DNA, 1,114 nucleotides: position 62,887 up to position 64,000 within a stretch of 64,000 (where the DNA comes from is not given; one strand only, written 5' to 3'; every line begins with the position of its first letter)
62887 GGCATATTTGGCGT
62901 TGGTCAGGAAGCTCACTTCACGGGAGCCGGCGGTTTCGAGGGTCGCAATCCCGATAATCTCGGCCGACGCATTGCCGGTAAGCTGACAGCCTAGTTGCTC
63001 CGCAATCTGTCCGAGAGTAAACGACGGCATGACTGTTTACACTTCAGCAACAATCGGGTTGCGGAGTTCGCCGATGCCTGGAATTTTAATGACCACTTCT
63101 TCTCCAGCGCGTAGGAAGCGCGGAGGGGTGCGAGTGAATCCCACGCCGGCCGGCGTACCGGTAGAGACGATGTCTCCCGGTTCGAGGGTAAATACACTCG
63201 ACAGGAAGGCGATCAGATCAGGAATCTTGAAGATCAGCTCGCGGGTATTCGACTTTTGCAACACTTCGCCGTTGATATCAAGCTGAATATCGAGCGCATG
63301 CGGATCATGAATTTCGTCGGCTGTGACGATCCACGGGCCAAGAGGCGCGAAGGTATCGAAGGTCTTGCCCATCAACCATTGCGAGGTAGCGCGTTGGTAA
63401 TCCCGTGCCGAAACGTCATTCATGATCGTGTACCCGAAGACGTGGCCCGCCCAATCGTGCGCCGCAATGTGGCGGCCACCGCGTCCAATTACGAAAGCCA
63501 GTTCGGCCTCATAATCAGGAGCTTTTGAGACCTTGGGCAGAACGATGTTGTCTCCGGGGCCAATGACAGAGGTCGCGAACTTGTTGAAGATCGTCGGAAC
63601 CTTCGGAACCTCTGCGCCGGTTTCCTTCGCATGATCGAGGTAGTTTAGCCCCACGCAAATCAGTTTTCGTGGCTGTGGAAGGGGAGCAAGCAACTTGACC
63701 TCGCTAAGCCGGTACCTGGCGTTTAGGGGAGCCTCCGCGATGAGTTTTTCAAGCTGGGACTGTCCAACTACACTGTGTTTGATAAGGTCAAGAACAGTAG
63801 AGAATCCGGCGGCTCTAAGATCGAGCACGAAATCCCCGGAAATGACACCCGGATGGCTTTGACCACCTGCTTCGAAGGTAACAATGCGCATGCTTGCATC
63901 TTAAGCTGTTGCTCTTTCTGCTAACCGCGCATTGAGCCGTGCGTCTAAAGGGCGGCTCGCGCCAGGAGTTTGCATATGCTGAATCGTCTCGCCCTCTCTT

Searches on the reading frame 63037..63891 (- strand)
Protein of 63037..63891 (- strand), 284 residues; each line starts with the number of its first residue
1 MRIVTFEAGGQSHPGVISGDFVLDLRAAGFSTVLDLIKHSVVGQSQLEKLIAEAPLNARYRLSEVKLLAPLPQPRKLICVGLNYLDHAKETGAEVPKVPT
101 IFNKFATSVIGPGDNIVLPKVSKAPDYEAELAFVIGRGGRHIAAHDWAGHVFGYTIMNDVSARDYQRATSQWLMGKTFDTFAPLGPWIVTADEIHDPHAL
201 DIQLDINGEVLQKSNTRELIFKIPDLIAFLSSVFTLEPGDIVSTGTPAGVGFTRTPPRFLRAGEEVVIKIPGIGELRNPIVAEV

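Call 55: search_protein_families(library=pfam, proteins=[window:63037-63891:-], max_evalue=0.00001)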
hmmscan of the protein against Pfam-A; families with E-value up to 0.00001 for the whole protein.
window:63037-63891:- (284 aa): 1 family
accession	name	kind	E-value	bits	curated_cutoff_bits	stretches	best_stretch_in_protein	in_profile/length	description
PF01557.24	FAA_hydrolase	-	5.7e-76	255.3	23.9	1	76-281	1-214/214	Fumarylacetoacetate (FAA) hydrolase C-terminal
